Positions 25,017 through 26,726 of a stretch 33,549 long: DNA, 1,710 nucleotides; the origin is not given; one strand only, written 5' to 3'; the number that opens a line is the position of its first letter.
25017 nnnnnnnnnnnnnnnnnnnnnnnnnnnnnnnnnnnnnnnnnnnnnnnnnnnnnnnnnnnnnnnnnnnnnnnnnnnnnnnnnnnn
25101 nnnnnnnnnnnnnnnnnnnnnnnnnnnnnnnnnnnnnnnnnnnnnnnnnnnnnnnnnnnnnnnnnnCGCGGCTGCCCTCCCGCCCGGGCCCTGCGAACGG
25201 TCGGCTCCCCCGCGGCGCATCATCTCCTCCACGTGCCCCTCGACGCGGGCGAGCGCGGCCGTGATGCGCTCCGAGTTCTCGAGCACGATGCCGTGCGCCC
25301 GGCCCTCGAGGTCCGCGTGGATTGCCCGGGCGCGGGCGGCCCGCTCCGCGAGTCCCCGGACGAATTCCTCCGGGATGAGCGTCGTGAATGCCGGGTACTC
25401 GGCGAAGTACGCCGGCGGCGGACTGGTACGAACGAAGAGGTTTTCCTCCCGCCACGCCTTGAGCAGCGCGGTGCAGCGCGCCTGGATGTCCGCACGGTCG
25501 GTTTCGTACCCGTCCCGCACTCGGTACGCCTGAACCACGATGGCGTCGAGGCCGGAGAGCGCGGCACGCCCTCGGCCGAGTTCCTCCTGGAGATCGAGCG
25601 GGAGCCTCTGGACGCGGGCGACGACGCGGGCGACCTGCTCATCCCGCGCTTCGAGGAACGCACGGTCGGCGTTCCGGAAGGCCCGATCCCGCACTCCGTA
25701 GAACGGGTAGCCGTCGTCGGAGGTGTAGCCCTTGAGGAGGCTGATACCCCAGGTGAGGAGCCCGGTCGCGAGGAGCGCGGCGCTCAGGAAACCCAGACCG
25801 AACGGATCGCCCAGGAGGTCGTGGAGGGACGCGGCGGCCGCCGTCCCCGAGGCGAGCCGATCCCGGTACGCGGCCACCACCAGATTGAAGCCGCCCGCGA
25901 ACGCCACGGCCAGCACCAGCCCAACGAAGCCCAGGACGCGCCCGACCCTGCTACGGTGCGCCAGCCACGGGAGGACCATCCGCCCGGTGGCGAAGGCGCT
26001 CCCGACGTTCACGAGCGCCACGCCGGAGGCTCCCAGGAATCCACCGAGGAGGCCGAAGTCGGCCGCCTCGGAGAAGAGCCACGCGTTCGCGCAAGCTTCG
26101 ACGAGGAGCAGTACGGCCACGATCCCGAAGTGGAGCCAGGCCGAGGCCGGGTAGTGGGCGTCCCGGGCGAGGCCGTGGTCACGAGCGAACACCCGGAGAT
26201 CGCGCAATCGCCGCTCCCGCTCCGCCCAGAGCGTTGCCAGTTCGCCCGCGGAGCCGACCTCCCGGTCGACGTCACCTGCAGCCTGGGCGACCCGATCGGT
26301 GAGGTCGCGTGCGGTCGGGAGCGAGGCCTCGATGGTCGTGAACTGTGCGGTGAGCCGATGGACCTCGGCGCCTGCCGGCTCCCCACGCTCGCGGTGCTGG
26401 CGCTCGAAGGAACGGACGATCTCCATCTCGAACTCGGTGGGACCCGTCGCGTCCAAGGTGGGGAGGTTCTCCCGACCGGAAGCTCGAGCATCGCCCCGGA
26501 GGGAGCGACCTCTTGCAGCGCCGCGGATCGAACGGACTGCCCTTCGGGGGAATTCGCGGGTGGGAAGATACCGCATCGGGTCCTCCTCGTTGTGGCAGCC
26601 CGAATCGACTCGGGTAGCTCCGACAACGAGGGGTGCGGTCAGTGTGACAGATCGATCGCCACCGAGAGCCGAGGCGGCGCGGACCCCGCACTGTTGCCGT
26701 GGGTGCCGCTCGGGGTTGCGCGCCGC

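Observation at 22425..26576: Uncharacterised four-gene membrane/ATPase module inside the tRNA-linked element (candidate novel DNA-transfer or conflict system)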

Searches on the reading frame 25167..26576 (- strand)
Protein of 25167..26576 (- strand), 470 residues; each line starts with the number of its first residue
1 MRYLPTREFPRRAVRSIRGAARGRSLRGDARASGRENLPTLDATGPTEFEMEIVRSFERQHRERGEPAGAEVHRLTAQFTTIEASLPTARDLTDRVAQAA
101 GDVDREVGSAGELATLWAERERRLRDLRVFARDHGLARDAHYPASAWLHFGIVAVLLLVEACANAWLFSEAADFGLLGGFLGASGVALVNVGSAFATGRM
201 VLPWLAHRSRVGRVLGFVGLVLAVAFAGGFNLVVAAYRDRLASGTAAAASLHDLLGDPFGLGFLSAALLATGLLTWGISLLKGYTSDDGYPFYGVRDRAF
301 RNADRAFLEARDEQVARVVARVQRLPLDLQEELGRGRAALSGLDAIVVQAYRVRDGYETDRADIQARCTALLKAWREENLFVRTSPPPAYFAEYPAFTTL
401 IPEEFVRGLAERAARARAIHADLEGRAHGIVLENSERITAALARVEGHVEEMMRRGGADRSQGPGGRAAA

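Call 4: search_protein_families(library=pfam, proteins=[window:25167-26576:-], max_evalue=1)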
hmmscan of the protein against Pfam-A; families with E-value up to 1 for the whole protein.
window:25167-26576:- (470 aa): 0 families

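Call 5: search_protein_families(library=padloc, proteins=[window:25167-26576:-], max_evalue=1)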
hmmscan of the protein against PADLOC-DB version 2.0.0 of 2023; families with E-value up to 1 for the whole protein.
window:25167-26576:- (470 aa): 0 families

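Call 6: search_protein_families(library=ncbifam, proteins=[window:25167-26576:-], max_evalue=1)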
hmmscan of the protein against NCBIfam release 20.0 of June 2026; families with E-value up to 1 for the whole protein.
window:25167-26576:- (470 aa): 0 families

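Call 13: search_protein_families(library=phrogs, proteins=[window:25167-26576:-], max_evalue=0.1)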
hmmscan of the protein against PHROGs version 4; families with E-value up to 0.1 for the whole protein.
window:25167-26576:- (470 aa): 0 families

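Call 14: find_homologous_proteins(query=window:25167-26576:-, max_evalue=0.001)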
Query window:25167-26576:- (470 aa): 8 proteins with E <= 0.001 among 8000 candidates.
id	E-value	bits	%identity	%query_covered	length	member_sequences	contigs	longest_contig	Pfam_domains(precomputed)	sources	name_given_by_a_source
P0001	1.5e-275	932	100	91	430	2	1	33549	-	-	-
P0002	1.6e-189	649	68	98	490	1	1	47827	-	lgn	-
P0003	5.4e-179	614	67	90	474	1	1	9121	-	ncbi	-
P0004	1.1e-174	600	67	95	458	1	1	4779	-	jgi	jgi:hypothetical protein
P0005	7.2e-168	577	61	99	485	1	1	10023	-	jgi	jgi:hypothetical protein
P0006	4.3e-64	235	36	94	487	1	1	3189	-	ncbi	-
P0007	2.7e-21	94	33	60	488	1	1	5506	-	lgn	-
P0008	1.7e-16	79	32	80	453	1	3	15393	-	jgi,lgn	jgi:hypothetical protein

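Call 25: find_encoding_contigs(protein=P0008, flank=10000, max_places=3)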
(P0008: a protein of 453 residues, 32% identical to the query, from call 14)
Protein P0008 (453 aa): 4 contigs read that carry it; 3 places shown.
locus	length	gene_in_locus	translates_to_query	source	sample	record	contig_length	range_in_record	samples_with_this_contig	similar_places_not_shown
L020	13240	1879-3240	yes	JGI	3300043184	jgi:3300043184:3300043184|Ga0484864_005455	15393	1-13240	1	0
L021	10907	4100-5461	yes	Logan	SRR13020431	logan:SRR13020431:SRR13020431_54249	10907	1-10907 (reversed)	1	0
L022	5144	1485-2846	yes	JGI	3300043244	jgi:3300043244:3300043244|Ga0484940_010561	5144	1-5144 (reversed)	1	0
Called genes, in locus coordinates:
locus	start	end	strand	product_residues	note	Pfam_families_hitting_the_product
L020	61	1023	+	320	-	PF01408:GFO_IDH_MocA, PF03807:F420_oxidored (faint), PF22725:GFO_IDH_MocA_C3 (weak)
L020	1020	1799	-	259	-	PF00459:Inositol_P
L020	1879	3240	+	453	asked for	-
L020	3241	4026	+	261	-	-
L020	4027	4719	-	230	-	PF00072:Response_reg, PF00486:Trans_reg_C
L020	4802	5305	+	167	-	PF03734:YkuD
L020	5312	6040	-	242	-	PF01168:Ala_racemase_N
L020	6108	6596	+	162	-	PF02581:TMP-TENI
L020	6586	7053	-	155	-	PF20841:NtrZ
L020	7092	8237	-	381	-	PF13609:Porin_4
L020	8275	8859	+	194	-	PF12100:DUF3576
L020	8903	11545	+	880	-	PF00133:tRNA-synt_1, PF01406:tRNA-synt_1e (faint), PF09334:tRNA-synt_1g, PF13603:tRNA-synt_1_2, PF00133:tRNA-synt_1 (weak), PF09334:tRNA-synt_1g (weak), PF08264:Anticodon_1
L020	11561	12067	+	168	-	PF04390:LptE (weak)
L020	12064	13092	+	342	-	-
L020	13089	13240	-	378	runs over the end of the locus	PF04055:Radical_SAM, PF06969:HemN_C (weak)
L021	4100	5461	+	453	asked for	-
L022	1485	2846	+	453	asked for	-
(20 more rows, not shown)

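Call 26: find_encoding_contigs(protein=P0007, flank=10000, max_places=2)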
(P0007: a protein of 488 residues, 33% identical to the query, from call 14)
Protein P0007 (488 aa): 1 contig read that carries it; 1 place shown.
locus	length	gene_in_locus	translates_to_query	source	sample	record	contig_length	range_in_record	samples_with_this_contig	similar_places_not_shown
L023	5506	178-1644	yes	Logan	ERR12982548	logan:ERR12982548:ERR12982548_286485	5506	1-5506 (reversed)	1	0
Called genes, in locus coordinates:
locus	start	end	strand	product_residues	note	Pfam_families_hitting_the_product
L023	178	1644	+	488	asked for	-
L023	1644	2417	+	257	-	-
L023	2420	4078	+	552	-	-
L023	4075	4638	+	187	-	-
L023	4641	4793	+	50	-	-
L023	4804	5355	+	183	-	PF00565:SNase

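Call 27: find_encoding_contigs(protein=P0006, flank=10000, max_places=2)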
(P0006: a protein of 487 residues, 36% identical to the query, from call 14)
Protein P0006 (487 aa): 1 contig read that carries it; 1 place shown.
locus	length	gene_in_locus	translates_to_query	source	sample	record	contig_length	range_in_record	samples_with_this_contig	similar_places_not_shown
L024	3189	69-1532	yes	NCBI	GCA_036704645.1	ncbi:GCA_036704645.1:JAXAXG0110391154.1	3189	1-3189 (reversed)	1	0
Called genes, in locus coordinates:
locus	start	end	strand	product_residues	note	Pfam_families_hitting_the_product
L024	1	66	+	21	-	?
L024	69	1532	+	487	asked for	-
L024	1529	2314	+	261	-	-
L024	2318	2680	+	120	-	-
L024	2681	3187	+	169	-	?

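Call 45: search_protein_families(library=pfam, proteins=[L023:2420-4075:+, L023:4075-4635:+], max_evalue=0.01)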
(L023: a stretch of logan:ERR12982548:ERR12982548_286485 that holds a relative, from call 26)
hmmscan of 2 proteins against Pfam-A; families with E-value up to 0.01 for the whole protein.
L023:2420-4075:+ (552 aa): 0 families

L023:4075-4635:+ (187 aa): 0 families

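Call 46: search_protein_representatives(alignment_id=A2)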
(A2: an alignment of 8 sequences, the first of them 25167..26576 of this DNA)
Query: 8 sequences, 480 profile positions. Proteins with E-value up to 0.001 (for the whole library): 3070; up to 1e-10: 2475; up to 1e-30: 1421. The best 150 are listed.
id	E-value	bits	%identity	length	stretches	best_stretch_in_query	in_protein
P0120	9.1e-165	565.6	-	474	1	26-467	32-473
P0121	9.0e-149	512.9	-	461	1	29-467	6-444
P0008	3.3e-139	481.4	-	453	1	25-451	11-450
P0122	3.9e-132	458.0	-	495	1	24-471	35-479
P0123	2.0e-130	452.4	-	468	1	30-473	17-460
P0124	3.5e-129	448.3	-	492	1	26-474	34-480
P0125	6.8e-128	444.0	-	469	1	27-472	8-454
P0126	9.3e-126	437.0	-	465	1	27-472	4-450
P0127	3.8e-117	408.6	-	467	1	27-458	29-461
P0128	1.7e-115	403.1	-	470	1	27-471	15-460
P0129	5.9e-115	401.4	-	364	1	123-471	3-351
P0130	7.9e-113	394.4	-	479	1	27-473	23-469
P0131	3.6e-112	392.2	-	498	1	27-475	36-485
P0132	7.9e-112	391.1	-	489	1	27-476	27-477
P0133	2.6e-108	379.5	-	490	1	26-472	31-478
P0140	1.1e-95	337.8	-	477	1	25-466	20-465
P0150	9.4e-80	285.3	-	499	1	29-433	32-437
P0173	3.1e-72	260.5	-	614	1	31-442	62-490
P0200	6.8e-68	246.2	-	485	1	38-467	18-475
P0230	2.1e-64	234.7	-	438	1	28-453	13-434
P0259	5.3e-62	226.7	-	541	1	27-469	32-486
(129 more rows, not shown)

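Call 47: list_cluster_members(proteins=[P0120, P0122, P0125, P0130, P0140, P0150, P0173, P0200, P0230, P0259])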
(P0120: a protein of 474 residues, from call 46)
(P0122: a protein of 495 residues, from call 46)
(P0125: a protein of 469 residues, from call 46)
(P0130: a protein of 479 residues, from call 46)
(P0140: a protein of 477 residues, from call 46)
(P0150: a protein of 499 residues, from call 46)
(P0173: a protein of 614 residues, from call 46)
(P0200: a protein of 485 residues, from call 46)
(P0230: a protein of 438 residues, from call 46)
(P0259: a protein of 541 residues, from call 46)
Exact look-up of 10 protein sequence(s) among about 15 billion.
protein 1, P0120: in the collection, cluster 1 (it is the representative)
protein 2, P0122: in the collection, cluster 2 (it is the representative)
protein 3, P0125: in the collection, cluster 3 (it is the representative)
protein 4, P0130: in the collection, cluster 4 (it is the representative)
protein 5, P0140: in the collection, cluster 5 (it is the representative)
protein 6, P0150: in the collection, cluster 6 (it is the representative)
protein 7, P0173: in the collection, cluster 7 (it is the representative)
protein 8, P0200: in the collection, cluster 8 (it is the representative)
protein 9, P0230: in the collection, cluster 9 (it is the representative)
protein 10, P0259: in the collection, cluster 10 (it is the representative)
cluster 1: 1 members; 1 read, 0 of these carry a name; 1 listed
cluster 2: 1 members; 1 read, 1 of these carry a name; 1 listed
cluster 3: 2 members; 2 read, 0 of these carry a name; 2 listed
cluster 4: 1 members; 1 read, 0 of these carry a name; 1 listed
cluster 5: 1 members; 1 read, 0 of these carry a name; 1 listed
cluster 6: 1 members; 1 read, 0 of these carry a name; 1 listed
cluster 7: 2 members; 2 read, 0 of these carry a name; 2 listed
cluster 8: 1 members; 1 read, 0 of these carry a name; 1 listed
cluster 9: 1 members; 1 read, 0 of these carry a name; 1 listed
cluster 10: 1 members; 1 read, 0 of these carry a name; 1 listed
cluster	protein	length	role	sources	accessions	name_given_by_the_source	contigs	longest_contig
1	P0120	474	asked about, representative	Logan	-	-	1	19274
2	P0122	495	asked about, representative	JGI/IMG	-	hypothetical protein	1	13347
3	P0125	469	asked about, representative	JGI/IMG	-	-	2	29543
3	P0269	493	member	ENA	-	-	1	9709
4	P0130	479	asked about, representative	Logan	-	-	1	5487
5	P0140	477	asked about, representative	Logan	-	-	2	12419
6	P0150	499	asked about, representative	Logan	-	-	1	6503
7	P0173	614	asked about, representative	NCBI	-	-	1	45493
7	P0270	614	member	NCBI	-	-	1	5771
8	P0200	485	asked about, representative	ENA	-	-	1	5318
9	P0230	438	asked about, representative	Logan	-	-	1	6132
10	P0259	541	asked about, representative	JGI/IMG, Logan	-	-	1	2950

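Call 48: predict_structure(alignment_id=A2)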
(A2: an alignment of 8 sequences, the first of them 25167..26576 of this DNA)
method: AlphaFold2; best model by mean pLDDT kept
length: 470 residues; sequences in the alignment: 8
mean_pLDDT: 81.1   pTM: 0.60
mean pLDDT of the five models: 81.1, 80.2, 78.2, 77.2, 76.3
residues with pLDDT >= 90: 179; 70-90: 197; 50-70: 57; < 50: 37
segments of 3 or more residues with pLDDT < 50: 1-24, 247-249, 461-470
pLDDT, mean of each block of 10 residues (from residue 1): 35 41 49 59 81 88 93 97 95 93 83 85 91 84 81 85 69 63 84 89 86 90 90 79 59 57 77 88 85 88 93 91 93 96 98 96 91 79 75 83 93 97 95 90 86 69 42
secondary structure, 60 per line:
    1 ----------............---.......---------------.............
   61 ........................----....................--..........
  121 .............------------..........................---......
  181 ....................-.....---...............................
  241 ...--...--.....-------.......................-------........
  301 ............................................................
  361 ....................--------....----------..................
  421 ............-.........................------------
elements in order: H11-22 H26-32 H48-84 H89-108 H111-133 H146-171 H175-200 H202-206 H210-243 H251-255 H263-285 H293-380 H389-392 H403-432 H434-458

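Call 51: search_protein_families(library=pfam, alignment_id=A4, max_evalue=0.01)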
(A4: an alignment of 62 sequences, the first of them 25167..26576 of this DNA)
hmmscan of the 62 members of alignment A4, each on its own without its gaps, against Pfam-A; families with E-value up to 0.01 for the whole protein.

A. member 1, window:25167-26576:- (470 aa): 0 families

B. families by the number of members that match (of 62 scanned): 15 families
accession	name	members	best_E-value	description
PF07690.21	MFS_1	2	0.00039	Major Facilitator Superfamily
PF04011.17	LemA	1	6.3e-06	LemA family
PF02183.23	HALZ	1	0.00023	Homeobox associated leucine zipper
PF06412.16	TraD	1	0.00077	Conjugal transfer protein TraD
PF24850.1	CC_BshC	1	0.0012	Bacillithiol biosynthesis BshC, C-terminal coiled-coil domain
PF11348.13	DUF3150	1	0.0012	Protein of unknown function (DUF3150)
PF18734.6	HEPN_AbiU2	1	0.0016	AbiU2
PF10789.14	Phage_RpbA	1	0.0017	Phage RNA polymerase binding, RpbA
PF22977.2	WHD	1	0.0019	Winged helix domain, variant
PF12769.12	PNTB_4TM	1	0.0032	4TM region of pyridine nucleotide transhydrogenase, mitoch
PF02803.24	Thiolase_C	1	0.0048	Thiolase, C-terminal domain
PF04048.20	Sec8_N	1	0.0051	Exocyst complex component Sec8 N-terminal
PF20867.3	UVSSA_N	1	0.006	UVSSA N-terminal domain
PF20117.4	DUF6507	1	0.0087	Family of unknown function (DUF6507)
PF23636.1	DUF7144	1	0.0089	Domain of unknown function (DUF7144)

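Call 52: fold_search(model_id=the predicted structure, library=pdb)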
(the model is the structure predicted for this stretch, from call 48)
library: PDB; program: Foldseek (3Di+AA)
matches with E <= 10: 563; with E <= 0.001: 0
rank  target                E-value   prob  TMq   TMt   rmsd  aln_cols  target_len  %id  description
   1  9mg8_A                1.1e-02  0.35  0.10  0.13  50.0       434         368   17  Crystal Structure of b-iTHR-110 (released 2025-12-17)
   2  9mg8_B                2.8e-02  0.18  0.09  0.11  43.0       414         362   15  Crystal Structure of b-iTHR-110 (released 2025-12-17)
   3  7zr1_C                3.7e-02  0.28  0.14  0.10  57.8       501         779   11  Chaetomium thermophilum Mre11-Rad50-Nbs1 complex bound to ATPyS (composite structure) (released 2023-01-11)
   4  9d01                  5.0e-02  0.33  0.14  0.17  52.1       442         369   14  Crystal Structure of a-iTHR-201 (released 2025-12-10)
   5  8gel_A                5.5e-02  0.28  0.14  0.13  50.2       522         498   13  Cryo-EM structure of synthetic tetrameric building block sC4 (released 2024-03-13)
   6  6h2x                  7.9e-02  0.21  0.12  0.14  34.5       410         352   12  MukB coiled-coil elbow from E. coli (released 2019-03-06)
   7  7zr1_D                8.3e-02  0.21  0.14  0.10  57.9       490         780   11  Chaetomium thermophilum Mre11-Rad50-Nbs1 complex bound to ATPyS (composite structure) (released 2023-01-11)
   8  8bx8_B                1.3e-01  0.15  0.13  0.02  42.4       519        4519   11  In situ outer dynein arm from Chlamydomonas reinhardtii in the post-power stroke state (released 2023-05-10)
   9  7k5b_B                1.3e-01  0.15  0.13  0.02  42.6       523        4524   11  Structure of outer-arm dynein bound to microtubule doublet in microtubule binding state 2 (MTBS-2) (released 2021-09-29)
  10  4tq3_A                1.7e-01  0.11  0.09  0.13  46.9       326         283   12  Structure of a UbiA homolog from Archaeoglobus fulgidus bound to GPP and Mg2+ (released 2014-07-16)
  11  8iyj_C1               2.0e-01  0.18  0.14  0.16  72.9       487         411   10  Cryo-EM structure of the 48-nm repeat doublet microtubule from mouse sperm (released 2023-07-05)
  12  9fqr_A0               2.0e-01  0.15  0.13  0.14  76.7       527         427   11  96-nm repeat of axonemal doublet microtubules from bovine sperm (released 2025-03-26)
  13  4ad7_B                2.0e-01  0.10  0.12  0.12  51.2       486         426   16  Crystal structure of full-length N-glycosylated human glypican-1 (released 2012-03-21)
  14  8snb_1E               2.1e-01  0.13  0.13  0.14  67.1       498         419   12  atomic model of sea urchin sperm doublet microtubule (48-nm periodicity) (released 2023-06-28)
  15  8otz_C7               2.2e-01  0.21  0.16  0.17  74.0       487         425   10  48-nm repeat of the native axonemal doublet microtubule from bovine sperm (released 2023-11-22)
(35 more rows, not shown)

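Call 63: search_dna_similar(query=window:25167-26576:-, collection=plasmids, mode=protein, max_evalue=0.001, max_rows=25)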
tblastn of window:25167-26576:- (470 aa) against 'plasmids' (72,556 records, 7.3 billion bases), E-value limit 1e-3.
No match.

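Call 89: fold_search(model_id=the predicted structure, library=viral)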
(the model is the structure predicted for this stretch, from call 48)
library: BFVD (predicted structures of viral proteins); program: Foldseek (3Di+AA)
matches with E <= 10: 465; with E <= 0.001: 0
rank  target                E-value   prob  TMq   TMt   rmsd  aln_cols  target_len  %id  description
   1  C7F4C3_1              2.6e-03  0.33  0.10  0.06  43.8       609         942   15  (no name in the UniProt tables at hand)
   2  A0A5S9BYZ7            1.2e-02  0.89  0.16  0.24  44.3       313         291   12  Uncharacterized protein [Tenacibaculum phage PTm1]
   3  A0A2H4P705            1.8e-02  0.47  0.13  0.08  51.4       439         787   14  GDSL-like lipase [Pseudomonas phage nickie]
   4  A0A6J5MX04            2.2e-02  0.35  0.11  0.13  30.1       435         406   12  Intramolecular chaperone auto-processing domain containing protein [uncultured Caudovirales phage]
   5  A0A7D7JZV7            3.2e-02  0.72  0.16  0.14  27.5       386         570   11  (no name in the UniProt tables at hand)
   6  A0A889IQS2            3.5e-02  0.28  0.14  0.10  54.2       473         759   11  (no name in the UniProt tables at hand)
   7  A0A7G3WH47            7.0e-02  0.21  0.11  0.13  45.5       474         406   10  Uncharacterized protein [Arthronema virus TR020]
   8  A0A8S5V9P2            7.0e-02  0.15  0.10  0.08  57.3       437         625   10  STRUCTURAL MAINTENANCE OF CHROMOSOMES PROTEIN [Ackermannviridae sp. ctUml7]
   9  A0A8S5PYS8            7.3e-02  0.35  0.15  0.09  63.4       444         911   13  Tail fiber protein [Podoviridae sp. ctIlO27]
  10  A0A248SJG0            7.3e-02  0.33  0.11  0.14  43.6       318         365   13  (no name in the UniProt tables at hand)
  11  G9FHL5                8.0e-02  0.97  0.16  0.35   8.7       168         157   12  Putative excisionase [Rhodococcus phage RGL3]
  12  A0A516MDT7            8.4e-02  0.95  0.19  0.36   8.6       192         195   12  (no name in the UniProt tables at hand)
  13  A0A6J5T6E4            9.6e-02  0.28  0.13  0.15  61.0       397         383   14  Uncharacterized protein [uncultured Caudovirales phage]
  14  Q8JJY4                9.6e-02  0.13  0.10  0.08  68.1       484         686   13  Putative myosine-like protein [Spodoptera frugiperda ascovirus 1a]
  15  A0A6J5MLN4            1.0e-01  0.14  0.11  0.11  35.7       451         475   12  Uncharacterized protein [uncultured Caudovirales phage]
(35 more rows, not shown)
